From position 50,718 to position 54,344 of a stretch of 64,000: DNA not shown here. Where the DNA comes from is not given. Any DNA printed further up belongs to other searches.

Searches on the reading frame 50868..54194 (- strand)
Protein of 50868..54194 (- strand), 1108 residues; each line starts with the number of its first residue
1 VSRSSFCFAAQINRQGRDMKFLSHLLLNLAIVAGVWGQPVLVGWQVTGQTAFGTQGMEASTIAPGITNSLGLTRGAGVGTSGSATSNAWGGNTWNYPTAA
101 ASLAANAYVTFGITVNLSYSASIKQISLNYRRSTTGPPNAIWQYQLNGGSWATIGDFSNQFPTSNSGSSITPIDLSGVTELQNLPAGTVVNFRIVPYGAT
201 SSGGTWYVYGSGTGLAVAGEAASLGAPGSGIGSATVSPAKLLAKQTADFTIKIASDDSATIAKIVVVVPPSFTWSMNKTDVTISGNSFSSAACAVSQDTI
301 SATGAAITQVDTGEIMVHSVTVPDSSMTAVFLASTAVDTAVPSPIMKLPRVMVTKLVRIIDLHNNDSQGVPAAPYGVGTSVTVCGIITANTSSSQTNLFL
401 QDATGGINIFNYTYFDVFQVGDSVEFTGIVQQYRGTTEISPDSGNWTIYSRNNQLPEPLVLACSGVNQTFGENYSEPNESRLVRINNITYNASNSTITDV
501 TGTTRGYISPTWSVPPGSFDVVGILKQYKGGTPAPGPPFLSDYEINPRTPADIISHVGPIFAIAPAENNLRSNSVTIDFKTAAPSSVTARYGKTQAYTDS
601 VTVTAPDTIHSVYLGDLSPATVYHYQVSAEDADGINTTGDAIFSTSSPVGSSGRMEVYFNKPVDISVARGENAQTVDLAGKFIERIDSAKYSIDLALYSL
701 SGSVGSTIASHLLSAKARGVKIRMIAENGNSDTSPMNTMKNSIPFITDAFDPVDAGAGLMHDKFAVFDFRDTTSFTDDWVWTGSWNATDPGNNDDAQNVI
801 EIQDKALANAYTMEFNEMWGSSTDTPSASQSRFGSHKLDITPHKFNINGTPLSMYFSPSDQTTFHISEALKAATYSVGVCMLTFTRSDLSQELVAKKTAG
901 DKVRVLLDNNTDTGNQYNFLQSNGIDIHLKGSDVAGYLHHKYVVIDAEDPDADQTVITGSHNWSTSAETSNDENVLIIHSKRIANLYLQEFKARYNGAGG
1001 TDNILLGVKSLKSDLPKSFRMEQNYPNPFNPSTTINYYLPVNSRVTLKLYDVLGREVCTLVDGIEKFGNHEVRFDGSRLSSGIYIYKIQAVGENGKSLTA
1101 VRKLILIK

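Call 52: search_protein_families(library=pfam, proteins=[window:50868-54194:-], max_evalue=0.001)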
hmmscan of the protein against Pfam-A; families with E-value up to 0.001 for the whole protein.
window:50868-54194:- (1108 aa): 4 families
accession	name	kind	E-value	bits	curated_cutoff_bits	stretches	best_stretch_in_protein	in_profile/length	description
PF13091.12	PLDc_2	-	7.7e-43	145.9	27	2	867-993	2-130/132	PLD-like domain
PF18962.6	Por_Secre_tail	-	8.1e-09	36.1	27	1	1025-1092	2-66/75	Secretion system C-terminal sorting domain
PF16656.11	Pur_ac_phosph_N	-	9.2e-05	23.4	30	1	571-632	11-83/93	Purple acid Phosphatase, N-terminal domain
PF18942.5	DUF5689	-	0.00019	21.8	28.6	0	377-498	22-157/217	Family of unknown function (DUF5689)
